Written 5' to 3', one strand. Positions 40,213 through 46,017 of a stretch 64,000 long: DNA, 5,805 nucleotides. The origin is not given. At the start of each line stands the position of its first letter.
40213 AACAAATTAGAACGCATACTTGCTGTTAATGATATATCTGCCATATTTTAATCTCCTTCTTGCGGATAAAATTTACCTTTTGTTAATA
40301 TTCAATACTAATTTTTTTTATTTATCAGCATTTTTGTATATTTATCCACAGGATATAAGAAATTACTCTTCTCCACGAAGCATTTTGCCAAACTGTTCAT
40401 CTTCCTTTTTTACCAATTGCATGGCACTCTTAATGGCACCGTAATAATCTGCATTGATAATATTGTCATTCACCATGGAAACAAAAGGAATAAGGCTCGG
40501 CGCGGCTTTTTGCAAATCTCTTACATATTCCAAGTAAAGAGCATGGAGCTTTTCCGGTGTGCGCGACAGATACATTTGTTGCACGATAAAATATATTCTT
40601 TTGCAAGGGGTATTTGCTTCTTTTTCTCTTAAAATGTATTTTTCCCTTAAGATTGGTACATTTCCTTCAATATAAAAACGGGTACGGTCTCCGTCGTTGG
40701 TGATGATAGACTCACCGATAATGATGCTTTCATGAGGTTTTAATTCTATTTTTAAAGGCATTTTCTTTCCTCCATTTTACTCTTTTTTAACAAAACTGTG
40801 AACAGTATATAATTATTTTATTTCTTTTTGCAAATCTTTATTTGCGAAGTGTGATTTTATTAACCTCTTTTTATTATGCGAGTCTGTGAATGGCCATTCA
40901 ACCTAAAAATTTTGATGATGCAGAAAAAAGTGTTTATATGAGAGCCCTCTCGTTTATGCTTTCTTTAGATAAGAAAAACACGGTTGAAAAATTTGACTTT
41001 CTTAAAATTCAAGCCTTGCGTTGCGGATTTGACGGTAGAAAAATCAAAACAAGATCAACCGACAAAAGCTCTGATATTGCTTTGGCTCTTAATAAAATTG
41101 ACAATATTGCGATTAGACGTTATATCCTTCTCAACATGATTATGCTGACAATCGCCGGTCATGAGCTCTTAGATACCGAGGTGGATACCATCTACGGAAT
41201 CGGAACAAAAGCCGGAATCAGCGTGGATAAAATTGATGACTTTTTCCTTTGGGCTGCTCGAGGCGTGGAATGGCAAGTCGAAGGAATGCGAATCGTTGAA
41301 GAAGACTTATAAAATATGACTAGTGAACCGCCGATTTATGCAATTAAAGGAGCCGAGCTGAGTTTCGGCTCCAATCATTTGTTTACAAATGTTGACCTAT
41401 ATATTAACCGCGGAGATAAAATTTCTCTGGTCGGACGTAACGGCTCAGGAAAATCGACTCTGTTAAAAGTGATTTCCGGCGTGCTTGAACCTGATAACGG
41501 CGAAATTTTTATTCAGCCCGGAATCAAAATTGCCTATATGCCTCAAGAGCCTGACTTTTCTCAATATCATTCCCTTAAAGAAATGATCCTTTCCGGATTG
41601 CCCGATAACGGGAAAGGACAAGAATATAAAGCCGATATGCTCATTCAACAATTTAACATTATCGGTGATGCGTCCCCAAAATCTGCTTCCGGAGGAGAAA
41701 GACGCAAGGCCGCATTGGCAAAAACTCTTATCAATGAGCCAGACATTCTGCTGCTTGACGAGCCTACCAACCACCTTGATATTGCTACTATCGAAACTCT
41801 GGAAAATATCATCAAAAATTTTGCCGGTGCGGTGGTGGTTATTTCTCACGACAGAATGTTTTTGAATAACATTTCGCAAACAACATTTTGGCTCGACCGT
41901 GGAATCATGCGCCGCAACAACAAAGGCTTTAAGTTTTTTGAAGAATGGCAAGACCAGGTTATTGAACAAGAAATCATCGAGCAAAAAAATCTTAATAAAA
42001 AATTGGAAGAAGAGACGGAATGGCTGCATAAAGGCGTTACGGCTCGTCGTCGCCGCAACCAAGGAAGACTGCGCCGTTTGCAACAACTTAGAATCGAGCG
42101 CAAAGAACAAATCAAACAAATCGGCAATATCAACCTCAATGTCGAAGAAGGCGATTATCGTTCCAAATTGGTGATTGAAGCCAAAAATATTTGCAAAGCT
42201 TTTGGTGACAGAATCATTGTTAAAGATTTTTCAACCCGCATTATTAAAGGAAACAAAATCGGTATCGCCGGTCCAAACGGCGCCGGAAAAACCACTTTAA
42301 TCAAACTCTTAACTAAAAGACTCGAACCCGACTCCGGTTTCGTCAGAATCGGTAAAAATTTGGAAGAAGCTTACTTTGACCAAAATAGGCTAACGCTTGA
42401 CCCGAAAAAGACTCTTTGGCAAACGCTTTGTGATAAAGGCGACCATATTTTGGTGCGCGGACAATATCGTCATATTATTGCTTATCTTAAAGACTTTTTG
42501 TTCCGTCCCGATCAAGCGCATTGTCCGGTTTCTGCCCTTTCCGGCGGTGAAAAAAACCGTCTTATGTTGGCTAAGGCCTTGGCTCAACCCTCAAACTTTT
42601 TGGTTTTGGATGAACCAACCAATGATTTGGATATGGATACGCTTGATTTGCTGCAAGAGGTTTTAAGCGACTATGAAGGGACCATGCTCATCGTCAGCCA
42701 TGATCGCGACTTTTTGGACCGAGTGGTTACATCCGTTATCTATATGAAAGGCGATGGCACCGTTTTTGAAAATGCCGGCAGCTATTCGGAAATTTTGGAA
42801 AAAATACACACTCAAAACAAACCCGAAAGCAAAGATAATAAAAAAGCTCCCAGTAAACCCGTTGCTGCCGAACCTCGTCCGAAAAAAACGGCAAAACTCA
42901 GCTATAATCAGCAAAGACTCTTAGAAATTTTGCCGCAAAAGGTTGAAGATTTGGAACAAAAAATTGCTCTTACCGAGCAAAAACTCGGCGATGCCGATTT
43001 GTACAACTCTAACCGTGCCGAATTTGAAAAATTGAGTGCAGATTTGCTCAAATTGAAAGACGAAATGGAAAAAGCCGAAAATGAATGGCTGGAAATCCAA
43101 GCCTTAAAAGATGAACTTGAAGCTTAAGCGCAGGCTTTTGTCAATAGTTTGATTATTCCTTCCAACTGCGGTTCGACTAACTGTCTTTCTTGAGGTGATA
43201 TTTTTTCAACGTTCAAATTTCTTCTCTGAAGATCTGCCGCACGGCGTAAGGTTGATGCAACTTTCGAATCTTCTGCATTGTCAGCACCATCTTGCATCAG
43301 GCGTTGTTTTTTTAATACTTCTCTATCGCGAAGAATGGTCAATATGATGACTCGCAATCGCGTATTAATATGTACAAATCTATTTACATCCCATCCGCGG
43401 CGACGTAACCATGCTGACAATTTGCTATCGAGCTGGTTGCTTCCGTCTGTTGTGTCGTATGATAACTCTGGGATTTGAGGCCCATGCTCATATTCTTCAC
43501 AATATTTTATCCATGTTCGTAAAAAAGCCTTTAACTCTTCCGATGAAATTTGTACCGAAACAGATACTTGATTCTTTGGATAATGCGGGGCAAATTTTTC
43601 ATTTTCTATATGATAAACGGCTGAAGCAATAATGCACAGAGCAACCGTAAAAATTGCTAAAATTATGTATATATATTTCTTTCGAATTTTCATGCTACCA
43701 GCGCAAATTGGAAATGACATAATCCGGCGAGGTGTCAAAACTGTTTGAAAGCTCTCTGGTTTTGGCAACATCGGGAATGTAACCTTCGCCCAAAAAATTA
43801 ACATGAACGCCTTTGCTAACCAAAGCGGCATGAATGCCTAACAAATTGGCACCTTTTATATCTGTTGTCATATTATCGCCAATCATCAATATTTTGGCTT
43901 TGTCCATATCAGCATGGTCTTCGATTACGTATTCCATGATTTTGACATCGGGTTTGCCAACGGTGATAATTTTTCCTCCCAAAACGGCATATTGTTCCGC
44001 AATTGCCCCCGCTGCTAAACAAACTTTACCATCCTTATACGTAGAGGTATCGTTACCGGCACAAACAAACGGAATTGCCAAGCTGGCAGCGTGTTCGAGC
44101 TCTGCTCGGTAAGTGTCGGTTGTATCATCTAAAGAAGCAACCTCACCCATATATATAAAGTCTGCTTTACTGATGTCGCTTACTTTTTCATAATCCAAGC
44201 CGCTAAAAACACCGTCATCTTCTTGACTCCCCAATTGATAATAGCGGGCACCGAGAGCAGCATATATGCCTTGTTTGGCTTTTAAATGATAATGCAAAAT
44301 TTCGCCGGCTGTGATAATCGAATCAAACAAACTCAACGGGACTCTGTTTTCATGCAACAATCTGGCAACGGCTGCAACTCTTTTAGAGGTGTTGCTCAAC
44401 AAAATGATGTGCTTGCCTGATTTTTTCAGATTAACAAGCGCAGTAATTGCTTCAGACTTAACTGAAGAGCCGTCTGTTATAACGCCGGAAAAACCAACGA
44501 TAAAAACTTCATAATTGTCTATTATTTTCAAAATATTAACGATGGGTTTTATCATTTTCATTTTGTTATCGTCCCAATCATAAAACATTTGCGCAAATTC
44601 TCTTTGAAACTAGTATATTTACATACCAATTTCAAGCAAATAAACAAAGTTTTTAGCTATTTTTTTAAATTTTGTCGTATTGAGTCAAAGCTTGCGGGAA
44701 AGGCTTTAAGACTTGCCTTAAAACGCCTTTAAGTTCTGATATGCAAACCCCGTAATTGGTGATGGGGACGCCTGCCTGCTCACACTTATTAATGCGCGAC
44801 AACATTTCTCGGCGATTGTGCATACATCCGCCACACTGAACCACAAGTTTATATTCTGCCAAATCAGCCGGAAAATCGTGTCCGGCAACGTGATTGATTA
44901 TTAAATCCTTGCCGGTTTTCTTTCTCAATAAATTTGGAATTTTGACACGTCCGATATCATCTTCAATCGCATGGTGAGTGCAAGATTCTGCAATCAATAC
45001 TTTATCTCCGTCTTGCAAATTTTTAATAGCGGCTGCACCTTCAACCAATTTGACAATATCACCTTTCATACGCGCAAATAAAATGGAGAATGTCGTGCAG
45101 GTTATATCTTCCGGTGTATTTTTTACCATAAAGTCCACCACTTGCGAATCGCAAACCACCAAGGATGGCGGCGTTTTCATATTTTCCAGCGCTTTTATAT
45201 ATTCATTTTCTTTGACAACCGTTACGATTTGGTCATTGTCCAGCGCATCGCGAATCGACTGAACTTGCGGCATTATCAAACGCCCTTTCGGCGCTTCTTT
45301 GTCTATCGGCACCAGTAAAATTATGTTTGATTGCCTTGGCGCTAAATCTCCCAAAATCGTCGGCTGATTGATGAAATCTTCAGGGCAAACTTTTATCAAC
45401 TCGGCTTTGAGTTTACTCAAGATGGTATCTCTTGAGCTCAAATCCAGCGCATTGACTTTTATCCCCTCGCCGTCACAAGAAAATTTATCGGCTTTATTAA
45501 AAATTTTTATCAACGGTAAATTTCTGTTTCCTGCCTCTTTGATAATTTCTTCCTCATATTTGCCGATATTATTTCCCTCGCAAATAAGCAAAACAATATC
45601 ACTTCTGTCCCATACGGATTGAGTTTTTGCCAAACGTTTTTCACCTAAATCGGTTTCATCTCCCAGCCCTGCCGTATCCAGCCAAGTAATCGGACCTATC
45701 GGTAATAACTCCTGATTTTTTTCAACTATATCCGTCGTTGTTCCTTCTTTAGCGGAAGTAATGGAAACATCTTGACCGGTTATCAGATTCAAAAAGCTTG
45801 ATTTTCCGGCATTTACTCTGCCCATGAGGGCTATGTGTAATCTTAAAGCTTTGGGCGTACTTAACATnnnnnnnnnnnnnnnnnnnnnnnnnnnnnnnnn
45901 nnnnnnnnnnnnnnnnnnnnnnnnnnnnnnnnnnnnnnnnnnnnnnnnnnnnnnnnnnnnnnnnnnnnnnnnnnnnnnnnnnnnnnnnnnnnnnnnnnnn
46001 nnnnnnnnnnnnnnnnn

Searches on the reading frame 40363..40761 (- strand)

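Call 14: search_protein_families(library=pfam, proteins=[window:40363-40761:-], max_evalue=0.001)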
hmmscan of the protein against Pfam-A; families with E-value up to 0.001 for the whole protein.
window:40363-40761:- (132 aa): 1 family
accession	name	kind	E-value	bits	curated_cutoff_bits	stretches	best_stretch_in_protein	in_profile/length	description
PF07378.16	FlbT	-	8.6e-35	119.9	27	1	3-122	1-123/125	Flagellar protein FlbT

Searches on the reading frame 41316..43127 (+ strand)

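Call 15: search_protein_families(library=pfam, proteins=[window:41316-43127:+], max_evalue=0.001)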
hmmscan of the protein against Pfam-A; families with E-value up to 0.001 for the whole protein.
window:41316-43127:+ (603 aa): 21 families
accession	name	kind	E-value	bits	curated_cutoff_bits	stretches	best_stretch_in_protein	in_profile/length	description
PF00005.33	ABC_tran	-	1.2e-51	175.3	25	2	24-152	2-137/137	ABC transporter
PF13304.12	AAA_21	-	8.8e-18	65.8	27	2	123-179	237-299/304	AAA domain, putative AbiEii toxin, Type IV TA system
PF02463.25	SMC_N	-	6.7e-13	49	40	0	399-471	135-206/220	RecF/RecN/SMC N terminal domain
PF16326.10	ABC_tran_CTD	-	1.1e-12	48.4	32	1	527-595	1-68/69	ABC transporter C-terminal domain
PF13555.12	AAA_29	-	1.9e-09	37.6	27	1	21-61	10-50/61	P-loop containing region of AAA domain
PF13191.12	AAA_16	-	9.4e-08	33.2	32.6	1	317-452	29-158/167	AAA ATPase domain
PF13175.12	AAA_15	-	3.7e-07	30.6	32.1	0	316-534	27-109/374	AAA ATPase domain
PF13401.12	AAA_22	-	1.2e-06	29.3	27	0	317-374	10-57/130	AAA domain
PF06414.18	Zeta_toxin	-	4.9e-05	23.3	22.3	0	317-347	21-51/199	Zeta toxin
PF00006.31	ATP-synt_ab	-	5.3e-05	23.4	29.5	0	304-348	6-52/213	ATP synthase alpha/beta family, nucleotide-binding domain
PF13238.12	AAA_18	-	9.8e-05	23.3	29.4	0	315-342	1-25/128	AAA domain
PF13604.12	AAA_30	-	0.00011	22.4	27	0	37-64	22-49/191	AAA domain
PF07693.20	KAP_NTPase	-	0.00013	21.8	20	0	314-400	22-66/293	KAP family P-loop domain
PF07728.20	AAA_5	-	0.00016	22.2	22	0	318-353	5-41/139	AAA domain (dynein-related subfamily)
PF01926.29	MMR_HSR1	-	0.00017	22.1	21.9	0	35-55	1-21/113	50S ribosome-binding GTPase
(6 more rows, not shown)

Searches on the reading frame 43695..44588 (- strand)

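Call 15: search_protein_families(library=pfam, proteins=[window:43695-44588:-], max_evalue=0.001)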
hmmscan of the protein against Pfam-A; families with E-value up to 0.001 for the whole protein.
window:43695-44588:- (297 aa): 3 families
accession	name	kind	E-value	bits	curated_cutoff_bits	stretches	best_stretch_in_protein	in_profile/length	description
PF13242.12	Hydrolase_like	-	6.2e-13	48.9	22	1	210-264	2-55/75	HAD-hyrolase-like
PF00702.32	Hydrolase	-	1.8e-10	42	26.4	1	28-249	3-189/191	haloacid dehalogenase-like hydrolase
PF13344.12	Hydrolase_6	-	3.9e-08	33.7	27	1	30-133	2-100/101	Haloacid dehalogenase-like hydrolase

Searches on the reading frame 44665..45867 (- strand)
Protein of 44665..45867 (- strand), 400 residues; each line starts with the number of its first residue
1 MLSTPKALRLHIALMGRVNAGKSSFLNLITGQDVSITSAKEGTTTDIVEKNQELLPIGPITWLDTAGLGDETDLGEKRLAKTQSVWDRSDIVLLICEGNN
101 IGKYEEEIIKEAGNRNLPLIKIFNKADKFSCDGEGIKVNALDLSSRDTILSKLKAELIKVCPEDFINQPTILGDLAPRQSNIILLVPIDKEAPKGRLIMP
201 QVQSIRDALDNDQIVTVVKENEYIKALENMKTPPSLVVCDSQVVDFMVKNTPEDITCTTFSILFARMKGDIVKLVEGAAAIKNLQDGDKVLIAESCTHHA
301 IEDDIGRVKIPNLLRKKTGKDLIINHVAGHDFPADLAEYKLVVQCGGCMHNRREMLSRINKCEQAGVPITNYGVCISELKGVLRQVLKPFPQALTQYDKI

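Call 15: search_protein_families(library=pfam, proteins=[window:44665-45867:-], max_evalue=0.001)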
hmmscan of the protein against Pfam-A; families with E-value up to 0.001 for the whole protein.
window:44665-45867:- (400 aa): 5 families
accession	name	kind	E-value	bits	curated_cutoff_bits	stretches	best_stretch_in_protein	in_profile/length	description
PF18133.7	HydF_tetramer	-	8e-47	158.4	22.6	1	273-389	2-118/118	Hydrogen maturase F tetramerization domain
PF18128.7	HydF_dimer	-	1.9e-37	127.7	23.4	1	171-269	1-99/99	Hydrogen maturase F dimerization domain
PF01926.29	MMR_HSR1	-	4.7e-18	65.8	21.9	1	11-125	1-113/113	50S ribosome-binding GTPase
PF00350.29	Dynamin_N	-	1.6e-05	25.5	27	1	12-44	1-33/168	Dynamin family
PF02421.24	FeoB_N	-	0.00022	21.2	27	1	11-141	2-130/156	Ferrous iron transport protein B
